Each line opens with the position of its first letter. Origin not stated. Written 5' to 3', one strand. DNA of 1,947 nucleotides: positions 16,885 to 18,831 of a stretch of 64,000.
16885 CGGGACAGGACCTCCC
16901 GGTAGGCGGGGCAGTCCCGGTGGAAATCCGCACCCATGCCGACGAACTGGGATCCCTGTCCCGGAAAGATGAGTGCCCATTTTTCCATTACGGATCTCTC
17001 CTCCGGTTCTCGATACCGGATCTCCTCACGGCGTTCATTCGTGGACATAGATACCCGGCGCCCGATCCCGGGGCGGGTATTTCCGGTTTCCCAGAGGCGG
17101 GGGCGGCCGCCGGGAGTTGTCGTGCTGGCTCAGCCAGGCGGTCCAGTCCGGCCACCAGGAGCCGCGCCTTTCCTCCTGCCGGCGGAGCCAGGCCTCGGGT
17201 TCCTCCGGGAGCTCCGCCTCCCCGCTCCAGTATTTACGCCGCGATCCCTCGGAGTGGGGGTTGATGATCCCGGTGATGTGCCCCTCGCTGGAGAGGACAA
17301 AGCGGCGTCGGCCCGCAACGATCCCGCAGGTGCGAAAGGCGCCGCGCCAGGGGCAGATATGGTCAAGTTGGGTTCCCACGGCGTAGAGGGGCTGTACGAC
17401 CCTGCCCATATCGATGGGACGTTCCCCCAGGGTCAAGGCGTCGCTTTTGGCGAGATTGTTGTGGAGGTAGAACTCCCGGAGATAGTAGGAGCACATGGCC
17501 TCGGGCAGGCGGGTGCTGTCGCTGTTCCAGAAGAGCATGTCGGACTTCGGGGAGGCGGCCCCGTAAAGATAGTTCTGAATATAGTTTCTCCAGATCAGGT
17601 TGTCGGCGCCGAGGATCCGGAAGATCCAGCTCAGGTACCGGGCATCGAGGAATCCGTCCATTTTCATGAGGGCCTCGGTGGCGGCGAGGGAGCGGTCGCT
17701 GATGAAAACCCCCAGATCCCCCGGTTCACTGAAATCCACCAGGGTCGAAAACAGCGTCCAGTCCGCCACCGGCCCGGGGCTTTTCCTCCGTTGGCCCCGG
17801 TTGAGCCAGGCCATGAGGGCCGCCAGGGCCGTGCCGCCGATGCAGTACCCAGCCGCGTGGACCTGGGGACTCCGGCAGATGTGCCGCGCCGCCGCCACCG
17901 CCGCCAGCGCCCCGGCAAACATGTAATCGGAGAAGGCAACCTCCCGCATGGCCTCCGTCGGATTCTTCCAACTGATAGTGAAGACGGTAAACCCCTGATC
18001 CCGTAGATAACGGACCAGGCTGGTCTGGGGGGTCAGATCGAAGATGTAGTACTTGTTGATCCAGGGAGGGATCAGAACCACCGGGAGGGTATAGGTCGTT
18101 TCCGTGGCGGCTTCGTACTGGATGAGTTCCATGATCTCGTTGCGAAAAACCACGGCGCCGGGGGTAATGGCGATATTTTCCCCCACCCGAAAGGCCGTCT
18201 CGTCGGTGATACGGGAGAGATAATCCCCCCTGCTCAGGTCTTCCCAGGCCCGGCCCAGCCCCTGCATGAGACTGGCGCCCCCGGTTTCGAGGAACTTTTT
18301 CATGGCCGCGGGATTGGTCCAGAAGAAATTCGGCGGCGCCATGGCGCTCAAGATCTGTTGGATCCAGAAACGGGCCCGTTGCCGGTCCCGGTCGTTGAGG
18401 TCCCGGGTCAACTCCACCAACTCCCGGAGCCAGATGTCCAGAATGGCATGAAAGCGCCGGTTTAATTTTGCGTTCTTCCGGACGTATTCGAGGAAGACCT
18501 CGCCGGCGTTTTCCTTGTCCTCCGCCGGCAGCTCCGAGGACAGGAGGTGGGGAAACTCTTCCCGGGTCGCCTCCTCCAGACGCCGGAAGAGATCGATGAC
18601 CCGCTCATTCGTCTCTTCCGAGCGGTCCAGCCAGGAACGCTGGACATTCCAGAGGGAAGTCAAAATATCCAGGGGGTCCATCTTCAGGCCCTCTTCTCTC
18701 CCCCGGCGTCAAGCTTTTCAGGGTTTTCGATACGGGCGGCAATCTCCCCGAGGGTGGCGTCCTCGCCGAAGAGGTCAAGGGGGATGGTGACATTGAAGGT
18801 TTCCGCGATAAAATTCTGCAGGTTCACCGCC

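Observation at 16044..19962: PHA-synthase homolog embedded in a private FabH-ACP-FabD module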

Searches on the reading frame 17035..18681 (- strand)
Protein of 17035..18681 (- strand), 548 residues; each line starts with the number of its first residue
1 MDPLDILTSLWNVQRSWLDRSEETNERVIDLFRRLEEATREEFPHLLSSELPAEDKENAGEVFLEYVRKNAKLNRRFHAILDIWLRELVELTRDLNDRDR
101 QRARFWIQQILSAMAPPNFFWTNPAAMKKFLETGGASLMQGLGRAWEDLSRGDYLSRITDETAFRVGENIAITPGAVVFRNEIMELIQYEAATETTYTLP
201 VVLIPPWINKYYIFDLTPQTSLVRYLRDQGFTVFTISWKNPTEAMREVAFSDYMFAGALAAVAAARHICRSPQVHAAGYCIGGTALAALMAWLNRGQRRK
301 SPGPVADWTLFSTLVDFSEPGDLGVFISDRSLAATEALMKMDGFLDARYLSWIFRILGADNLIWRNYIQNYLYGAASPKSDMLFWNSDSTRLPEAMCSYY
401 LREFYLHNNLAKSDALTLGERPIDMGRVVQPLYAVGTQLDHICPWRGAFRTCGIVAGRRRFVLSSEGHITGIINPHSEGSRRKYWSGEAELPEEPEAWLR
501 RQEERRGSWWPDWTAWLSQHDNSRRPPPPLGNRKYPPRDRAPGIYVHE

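Call 3: search_protein_families(library=pfam, proteins=[window:17035-18681:-])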
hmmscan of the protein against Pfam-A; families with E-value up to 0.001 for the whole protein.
window:17035-18681:- (548 aa): 2 families
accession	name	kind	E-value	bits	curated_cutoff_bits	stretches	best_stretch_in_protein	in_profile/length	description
PF07167.19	PhaC_N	-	3.8e-52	176.9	23.7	1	80-226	25-173/173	Poly-beta-hydroxybutyrate polymerase (PhaC) N-terminus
PF00561.26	Abhydrolase_1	-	0.00015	22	25.8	0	219-470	16-240/245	alpha/beta hydrolase fold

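Call 5: search_protein_families(library=ncbifam, proteins=[window:17035-18681:-], max_evalue=0.001)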
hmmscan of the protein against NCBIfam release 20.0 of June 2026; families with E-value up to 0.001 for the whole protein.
window:17035-18681:- (548 aa): 3 families
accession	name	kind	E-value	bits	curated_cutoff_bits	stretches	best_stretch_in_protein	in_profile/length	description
TIGR01838.1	PHA_synth_I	subfamily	1e-159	532.4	622.65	1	82-547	70-531/532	class I poly(R)-hydroxyalkanoic acid synthase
TIGR01839.1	PHA_synth_II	subfamily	7e-114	380.9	855.4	1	70-548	86-559/560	class II poly(R)-hydroxyalkanoic acid synthase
TIGR01836.1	PHA_synth_III_C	subfamily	2.1e-27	96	365.3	1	170-470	34-328/350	class III poly(R)-hydroxyalkanoic acid synthase subunit PhaC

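Call 7: find_related_loci(query=window:17035-18681:-, collection=genome_contigs, flank=6000)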
Query window:17035-18681:- (548 aa) in genome_contigs; peptide patterns used: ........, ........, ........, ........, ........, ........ (x = any residue, [..] = any of these).
354 stretches matched a pattern; 282 encode a relative of the query (tblastn E <= 1e-3); the best 80 are kept; 80 distinct loci.
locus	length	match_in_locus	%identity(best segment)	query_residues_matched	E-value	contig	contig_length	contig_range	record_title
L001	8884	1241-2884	96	1-548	0e+0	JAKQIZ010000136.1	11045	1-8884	MAG: Deltaproteobacteria bacterium isolate USDV_maxbin.029 k141_1293558, whole genome shotgun sequence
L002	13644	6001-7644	88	1-548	0e+0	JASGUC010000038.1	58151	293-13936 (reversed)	MAG: Pseudomonadota bacterium isolate MAG95_MWBP c_000000057961, whole genome shotgun sequence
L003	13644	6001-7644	83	1-548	0e+0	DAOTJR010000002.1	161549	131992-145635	MAG TPA_asm: Syntrophales bacterium isolate AMR_MDS_2994 NODE_58_length_161549_cov_24.190917, whole genome shotgun seque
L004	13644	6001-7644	76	1-548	0e+0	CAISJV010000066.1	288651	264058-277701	MAG: uncultured delta proteobacterium isolate AlinenLipids_bin-9048 genome assembly, contig: bin-9048:66/95, whole genom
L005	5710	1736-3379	75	1-548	0e+0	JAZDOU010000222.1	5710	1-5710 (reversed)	MAG: Pseudomonadota bacterium isolate MEGAHIT-group-0.794 k141_20490369, whole genome shotgun sequence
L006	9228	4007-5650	74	1-548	0e+0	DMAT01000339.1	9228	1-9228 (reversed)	MAG TPA_asm: Syntrophus sp. (in: bacteria) isolate UBA8958 contig_58802, whole genome shotgun sequence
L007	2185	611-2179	76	1-523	0e+0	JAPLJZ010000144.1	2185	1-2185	MAG: Deltaproteobacteria bacterium isolate LacPavin_0419_WC70S_MAG_52_23 LacPavin_0419_WC70S_scaffold_16902, whole genom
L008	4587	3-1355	75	98-548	0e+0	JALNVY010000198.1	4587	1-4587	MAG: Syntrophales bacterium isolate SO_2016_GW1 bin 25 scaffold36818_OW334_2016, whole genome shotgun sequence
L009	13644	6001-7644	75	1-548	0e+0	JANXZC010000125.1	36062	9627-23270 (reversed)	MAG: Syntrophus sp. (in: bacteria) isolate GL140_4_metabat_222 GL140_4_k141_646960, whole genome shotgun sequence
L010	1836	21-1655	56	1-548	0e+0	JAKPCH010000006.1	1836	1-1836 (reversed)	MAG: Deltaproteobacteria bacterium isolate JPMR_maxbin.014 k141_337430, whole genome shotgun sequence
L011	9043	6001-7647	56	1-548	0e+0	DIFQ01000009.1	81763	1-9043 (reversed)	MAG TPA_asm: Syntrophaceae bacterium UBA5744 UBA5744_contig_12476, whole genome shotgun sequence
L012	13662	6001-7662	55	1-548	0e+0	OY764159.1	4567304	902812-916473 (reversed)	MAG: Syntrophales bacterium isolate 28fc5764-0b9a-428c-a12f-8ca866e14e1d genome assembly, chromosome: 1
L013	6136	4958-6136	76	1-393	0e+0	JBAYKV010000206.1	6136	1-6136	MAG: Syntrophales bacterium isolate SO_2016_GW1_88 scaffold24594_OW334_2016, whole genome shotgun sequence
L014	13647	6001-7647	56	1-548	0e+0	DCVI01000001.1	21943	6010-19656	MAG TPA_asm: Syntrophaceae bacterium UBA2192 UBA2192_contig_22967, whole genome shotgun sequence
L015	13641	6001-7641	55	1-548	0e+0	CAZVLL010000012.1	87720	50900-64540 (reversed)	MAG TPA_asm: uncultured Syntrophaceae bacterium isolate SRP302447_co3_125 genome assembly, contig: NODE_719_length_87720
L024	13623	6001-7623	48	2-548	6e-179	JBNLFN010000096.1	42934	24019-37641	MAG: Desulfobacteraceae bacterium isolate C1.bin.41.orig k141_652524, whole genome shotgun sequence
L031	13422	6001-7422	51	72-548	3e-161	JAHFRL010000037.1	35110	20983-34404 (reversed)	MAG: Betaproteobacteria bacterium isolate nzgw573 NODE_150_length_35111_cov_16.511803, whole genome shotgun sequence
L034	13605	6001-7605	42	2-546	2e-156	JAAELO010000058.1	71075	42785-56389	MAG: Desulfobacterales bacterium isolate Bpl_7 BplG_CONTIG475729, whole genome shotgun sequence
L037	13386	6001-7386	48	85-548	9e-145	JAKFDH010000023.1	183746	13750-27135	MAG: Massilia sp. isolate LC042 contig-124_30, whole genome shotgun sequence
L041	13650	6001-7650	41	2-548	6e-136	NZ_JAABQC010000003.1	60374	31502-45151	MAG: Rhodoferax sp. isolate S03.Bin061 NODE_3_length_60374_cov_31.4021, whole genome shotgun sequence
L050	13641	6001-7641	43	1-548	2e-157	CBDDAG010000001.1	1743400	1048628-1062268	MAG: Gammaproteobacteria bacterium isolate da2c0b02-0042-499d-be3c-6ebcc0061ba8 genome assembly, contig: contig_1, whole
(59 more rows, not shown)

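Call 14: search_protein_families(library=pfam, proteins=[L012:7705-8448:+, L024:4075-4581:+, L024:1590-2420:+, L024:2417-3601:+, L024:8300-9301:+, L024:9326-10060:+, L034:7702-8694:+, L034:2005-3762:+, L034:74-1996:+, L015:4182-4496:+])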
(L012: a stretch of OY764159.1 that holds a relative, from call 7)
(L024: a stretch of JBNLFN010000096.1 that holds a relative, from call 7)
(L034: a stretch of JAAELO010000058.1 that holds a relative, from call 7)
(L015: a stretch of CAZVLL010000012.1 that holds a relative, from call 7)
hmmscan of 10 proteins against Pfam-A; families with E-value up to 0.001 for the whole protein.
L012:7705-8448:+ (247 aa): 3 families
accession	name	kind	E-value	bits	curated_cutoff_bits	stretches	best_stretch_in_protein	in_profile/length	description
PF13561.12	adh_short_C2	-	1.5e-46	159.4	27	1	14-244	3-234/236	Enoyl-(Acyl carrier protein) reductase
PF00106.31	adh_short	-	2.3e-45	154.9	26.6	1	6-200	1-192/195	short chain dehydrogenase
PF08659.16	KR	-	1.5e-05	25.5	22.6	1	9-172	4-164/180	KR domain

L024:4075-4581:+ (168 aa): 1 family
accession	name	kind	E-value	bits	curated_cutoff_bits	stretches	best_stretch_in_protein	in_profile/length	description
PF07238.19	PilZ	-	0.0003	21.5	22.5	1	7-88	3-78/102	PilZ domain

L024:1590-2420:+ (276 aa): 3 families
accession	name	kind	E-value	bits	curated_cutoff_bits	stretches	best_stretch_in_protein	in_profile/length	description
PF01592.21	NifU_N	-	2.3e-51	173.7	22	1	3-124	1-124/127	NifU-like N terminal domain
PF01106.22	NifU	-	5.1e-24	84.7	27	1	206-271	1-66/67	NifU-like domain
PF04324.20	Fer2_BFD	-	8.2e-19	68.1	26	1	132-181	1-49/50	BFD-like [2Fe-2S] binding domain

L024:2417-3601:+ (394 aa): 1 family
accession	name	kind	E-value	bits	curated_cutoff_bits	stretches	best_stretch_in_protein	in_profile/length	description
PF00266.25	Aminotran_5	-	8e-89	298.6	21.5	1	4-363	1-369/371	Aminotransferase class-V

L024:8300-9301:+ (333 aa): 2 families
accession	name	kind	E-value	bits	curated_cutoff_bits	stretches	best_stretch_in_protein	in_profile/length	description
PF00892.27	EamA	-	1.9e-21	77.2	28.2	2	54-186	2-134/135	EamA-like transporter family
PF03151.22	TPT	-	0.00039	20.3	30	1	84-200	31-149/291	Triose-phosphate Transporter family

L024:9326-10060:+ (244 aa): 0 families

L034:7702-8694:+ (330 aa): 2 families
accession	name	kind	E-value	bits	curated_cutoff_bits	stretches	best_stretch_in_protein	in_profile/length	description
PF01694.28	Rhomboid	-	8.5e-31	107.5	22.6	1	75-222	3-139/143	Rhomboid domain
PF01556.23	DnaJ_C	-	1.7e-06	28.6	26.6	1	263-328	3-72/152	DnaJ C terminal domain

L034:2005-3762:+ (585 aa): 2 families
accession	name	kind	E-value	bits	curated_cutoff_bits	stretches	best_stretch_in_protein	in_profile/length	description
PF00561.26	Abhydrolase_1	-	1.5e-07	31.8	25.8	1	289-388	19-112/245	alpha/beta hydrolase fold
PF12146.15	Hydrolase_4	-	0.00019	21.3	27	1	326-399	63-129/239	Serine aminopeptidase, S33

L034:74-1996:+ (640 aa): 2 families
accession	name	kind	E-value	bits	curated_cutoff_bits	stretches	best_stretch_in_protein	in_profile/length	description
PF11339.14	DUF3141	-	1.1e-215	718.1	29.7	1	1-523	54-574/582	Protein of unknown function (DUF3141)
PF05099.18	TerB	-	8.1e-07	29.8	24.4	1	539-639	8-106/118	Tellurite resistance protein TerB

L015:4182-4496:+ (104 aa): 0 families

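Call 29: find_homologous_proteins(query=window:17035-18681:-, max_evalue=1e-50)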
Query window:17035-18681:- (548 aa): 4621 proteins with E <= 1e-50 among 8000 candidates; the best 120 are listed.
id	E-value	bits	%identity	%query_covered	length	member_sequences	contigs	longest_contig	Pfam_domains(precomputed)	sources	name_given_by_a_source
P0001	0.0e+0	1265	98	100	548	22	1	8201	PF07167.20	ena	-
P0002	0.0e+0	1246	96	100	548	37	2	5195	PF07167.20,PF00561.27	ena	-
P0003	0.0e+0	1095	83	100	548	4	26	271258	PF07167.20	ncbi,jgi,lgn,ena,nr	ncbi:MAG TPA: class I poly(R)-hydroxyalkanoic acid synthase [Syntrophales bacterium]|jgi:polyhydroxy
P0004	0.0e+0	1063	81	100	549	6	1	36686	PF07167.20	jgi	-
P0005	0.0e+0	1059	80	100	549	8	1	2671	PF07167.20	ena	-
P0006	0.0e+0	1054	80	100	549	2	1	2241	PF07167.20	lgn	-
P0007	1.4e-298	1009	76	100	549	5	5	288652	PF07167.20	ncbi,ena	-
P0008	2.8e-296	1002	74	100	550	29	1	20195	PF07167.20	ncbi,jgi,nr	ncbi:MAG: hypothetical protein M0Q01_10615 [Syntrophales bacterium]|jgi:polyhydroxyalkanoate synthas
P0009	5.1e-296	1001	75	100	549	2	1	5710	PF07167.20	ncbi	ncbi:MAG: alpha/beta hydrolase [Pseudomonadota bacterium]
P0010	2.4e-294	995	75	100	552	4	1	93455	PF07167.20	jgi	-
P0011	2.8e-294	995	75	100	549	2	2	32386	PF07167.20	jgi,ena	-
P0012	2.5e-287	972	74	100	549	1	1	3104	PF07167.20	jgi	jgi:polyhydroxyalkanoate synthase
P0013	3.2e-271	919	70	100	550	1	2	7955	PF07167.20,PF00561.27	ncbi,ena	-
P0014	4.9e-268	909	69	100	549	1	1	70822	PF07167.20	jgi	jgi:polyhydroxyalkanoate synthase subunit PhaC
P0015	2.9e-263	893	68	100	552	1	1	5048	PF07167.20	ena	-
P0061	1.1e-195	670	52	100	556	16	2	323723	PF07167.20,PF00561.27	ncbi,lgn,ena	ncbi:MAG: hypothetical protein WAN11_23860 [Syntrophobacteraceae bacterium]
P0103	2.9e-184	632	49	100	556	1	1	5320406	PF07167.20,PF00561.27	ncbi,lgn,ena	-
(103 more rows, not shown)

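Call 30: find_encoding_contigs(protein=P0103, flank=8000, max_places=2)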
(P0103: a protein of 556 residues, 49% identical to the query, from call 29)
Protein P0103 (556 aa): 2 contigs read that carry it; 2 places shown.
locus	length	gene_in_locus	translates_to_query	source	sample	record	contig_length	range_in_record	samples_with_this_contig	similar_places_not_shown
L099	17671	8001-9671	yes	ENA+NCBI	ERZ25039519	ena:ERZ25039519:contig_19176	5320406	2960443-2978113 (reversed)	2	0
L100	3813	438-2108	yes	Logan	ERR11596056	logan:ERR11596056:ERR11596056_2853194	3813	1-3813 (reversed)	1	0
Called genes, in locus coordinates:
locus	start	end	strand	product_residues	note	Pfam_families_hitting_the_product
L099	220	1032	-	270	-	PF23441:SDR, PF00106:adh_short, PF08659:KR, PF13561:adh_short_C2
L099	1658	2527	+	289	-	PF09674:DUF2400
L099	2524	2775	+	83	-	PF00462:Glutaredoxin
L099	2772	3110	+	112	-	PF02943:FeThRed_B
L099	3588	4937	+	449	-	PF02550:AcetylCoA_hydro (faint), PF13336:AcetylCoA_hyd_C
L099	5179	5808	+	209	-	PF00440:TetR_N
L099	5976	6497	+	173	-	PF05443:ROS_MUCR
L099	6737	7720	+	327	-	PF00108:Thiolase_N (weak), PF08545:ACP_syn_III, PF08541:ACP_syn_III_C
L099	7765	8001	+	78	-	-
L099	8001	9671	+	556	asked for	PF00561:Abhydrolase_1 (faint), PF07167:PhaC_N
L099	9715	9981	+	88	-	-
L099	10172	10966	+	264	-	PF00106:adh_short, PF08659:KR, PF13561:adh_short_C2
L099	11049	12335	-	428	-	PF00463:ICL, PF13714:PEP_mutase, PF00463:ICL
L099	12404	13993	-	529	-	PF03328:HpcH_HpaI (faint), PF01274:MS_TIM-barrel, PF20659:MS_C (weak)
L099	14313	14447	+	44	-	-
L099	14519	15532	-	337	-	PF01075:Glyco_transf_9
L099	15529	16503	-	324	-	PF01075:Glyco_transf_9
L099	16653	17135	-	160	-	PF14535:AMP-binding_C_2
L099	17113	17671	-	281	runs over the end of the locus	PF00501:AMP-binding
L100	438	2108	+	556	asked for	PF00561:Abhydrolase_1 (faint), PF07167:PhaC_N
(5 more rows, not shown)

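Call 31: find_encoding_contigs(protein=P0061, flank=8000, max_places=2)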
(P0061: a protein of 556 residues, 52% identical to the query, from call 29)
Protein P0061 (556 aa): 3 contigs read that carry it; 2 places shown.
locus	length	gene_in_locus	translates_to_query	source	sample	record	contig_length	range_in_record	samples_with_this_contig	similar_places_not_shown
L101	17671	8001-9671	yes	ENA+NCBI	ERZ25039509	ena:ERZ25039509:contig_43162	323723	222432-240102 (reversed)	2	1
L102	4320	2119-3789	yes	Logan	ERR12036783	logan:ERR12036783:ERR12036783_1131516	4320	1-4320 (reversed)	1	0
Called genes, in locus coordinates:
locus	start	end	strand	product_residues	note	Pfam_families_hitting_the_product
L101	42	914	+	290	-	PF09674:DUF2400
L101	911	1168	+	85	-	PF00462:Glutaredoxin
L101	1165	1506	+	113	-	PF02943:FeThRed_B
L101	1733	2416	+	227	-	PF00440:TetR_N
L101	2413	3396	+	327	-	PF25876:HH_MFP_RND (faint), PF25881:HH_YBHG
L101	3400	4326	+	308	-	PF00005:ABC_tran, PF13304:AAA_21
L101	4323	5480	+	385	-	PF12679:ABC2_membrane_2, PF12698:ABC2_membrane_3, PF01061:ABC2_membrane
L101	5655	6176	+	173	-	PF05443:ROS_MUCR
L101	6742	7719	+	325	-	PF00108:Thiolase_N (faint), PF08545:ACP_syn_III, PF08541:ACP_syn_III_C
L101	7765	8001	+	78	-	-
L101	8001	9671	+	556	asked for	PF07167:PhaC_N, PF00561:Abhydrolase_1 (faint)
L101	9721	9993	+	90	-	-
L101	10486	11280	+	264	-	PF00106:adh_short, PF08659:KR, PF13561:adh_short_C2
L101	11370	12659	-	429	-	PF00463:ICL, PF13714:PEP_mutase, PF00463:ICL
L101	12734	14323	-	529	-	PF20656:MS_N (weak), PF01274:MS_TIM-barrel, PF20659:MS_C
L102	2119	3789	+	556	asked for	PF07167:PhaC_N, PF00561:Abhydrolase_1 (faint)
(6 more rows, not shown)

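Call 36: search_solved_structures(query=window:17035-18681:-, show_alignments=2)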
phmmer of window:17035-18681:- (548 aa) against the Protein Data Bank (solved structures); distinct sequences matched with E-value up to 0.001: 5.
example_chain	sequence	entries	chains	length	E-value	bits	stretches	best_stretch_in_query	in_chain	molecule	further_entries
9knj_A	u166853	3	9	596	3.3e-111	375.8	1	90-530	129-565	PHA synthase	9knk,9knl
5hz2_A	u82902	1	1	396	4.6e-94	319.2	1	163-546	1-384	Poly-beta-hydroxybutyrate polymerase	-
5t6o_A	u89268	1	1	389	4.7e-93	315.9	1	163-546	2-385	Poly-beta-hydroxybuterate polymerase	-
5xav_A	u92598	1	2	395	2.2e-92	313.7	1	164-546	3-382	Intracellular polyhydroxyalkanoate synthase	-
6k3c_A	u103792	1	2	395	1.1e-91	311.4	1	164-546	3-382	Intracellular polyhydroxyalkanoate synthase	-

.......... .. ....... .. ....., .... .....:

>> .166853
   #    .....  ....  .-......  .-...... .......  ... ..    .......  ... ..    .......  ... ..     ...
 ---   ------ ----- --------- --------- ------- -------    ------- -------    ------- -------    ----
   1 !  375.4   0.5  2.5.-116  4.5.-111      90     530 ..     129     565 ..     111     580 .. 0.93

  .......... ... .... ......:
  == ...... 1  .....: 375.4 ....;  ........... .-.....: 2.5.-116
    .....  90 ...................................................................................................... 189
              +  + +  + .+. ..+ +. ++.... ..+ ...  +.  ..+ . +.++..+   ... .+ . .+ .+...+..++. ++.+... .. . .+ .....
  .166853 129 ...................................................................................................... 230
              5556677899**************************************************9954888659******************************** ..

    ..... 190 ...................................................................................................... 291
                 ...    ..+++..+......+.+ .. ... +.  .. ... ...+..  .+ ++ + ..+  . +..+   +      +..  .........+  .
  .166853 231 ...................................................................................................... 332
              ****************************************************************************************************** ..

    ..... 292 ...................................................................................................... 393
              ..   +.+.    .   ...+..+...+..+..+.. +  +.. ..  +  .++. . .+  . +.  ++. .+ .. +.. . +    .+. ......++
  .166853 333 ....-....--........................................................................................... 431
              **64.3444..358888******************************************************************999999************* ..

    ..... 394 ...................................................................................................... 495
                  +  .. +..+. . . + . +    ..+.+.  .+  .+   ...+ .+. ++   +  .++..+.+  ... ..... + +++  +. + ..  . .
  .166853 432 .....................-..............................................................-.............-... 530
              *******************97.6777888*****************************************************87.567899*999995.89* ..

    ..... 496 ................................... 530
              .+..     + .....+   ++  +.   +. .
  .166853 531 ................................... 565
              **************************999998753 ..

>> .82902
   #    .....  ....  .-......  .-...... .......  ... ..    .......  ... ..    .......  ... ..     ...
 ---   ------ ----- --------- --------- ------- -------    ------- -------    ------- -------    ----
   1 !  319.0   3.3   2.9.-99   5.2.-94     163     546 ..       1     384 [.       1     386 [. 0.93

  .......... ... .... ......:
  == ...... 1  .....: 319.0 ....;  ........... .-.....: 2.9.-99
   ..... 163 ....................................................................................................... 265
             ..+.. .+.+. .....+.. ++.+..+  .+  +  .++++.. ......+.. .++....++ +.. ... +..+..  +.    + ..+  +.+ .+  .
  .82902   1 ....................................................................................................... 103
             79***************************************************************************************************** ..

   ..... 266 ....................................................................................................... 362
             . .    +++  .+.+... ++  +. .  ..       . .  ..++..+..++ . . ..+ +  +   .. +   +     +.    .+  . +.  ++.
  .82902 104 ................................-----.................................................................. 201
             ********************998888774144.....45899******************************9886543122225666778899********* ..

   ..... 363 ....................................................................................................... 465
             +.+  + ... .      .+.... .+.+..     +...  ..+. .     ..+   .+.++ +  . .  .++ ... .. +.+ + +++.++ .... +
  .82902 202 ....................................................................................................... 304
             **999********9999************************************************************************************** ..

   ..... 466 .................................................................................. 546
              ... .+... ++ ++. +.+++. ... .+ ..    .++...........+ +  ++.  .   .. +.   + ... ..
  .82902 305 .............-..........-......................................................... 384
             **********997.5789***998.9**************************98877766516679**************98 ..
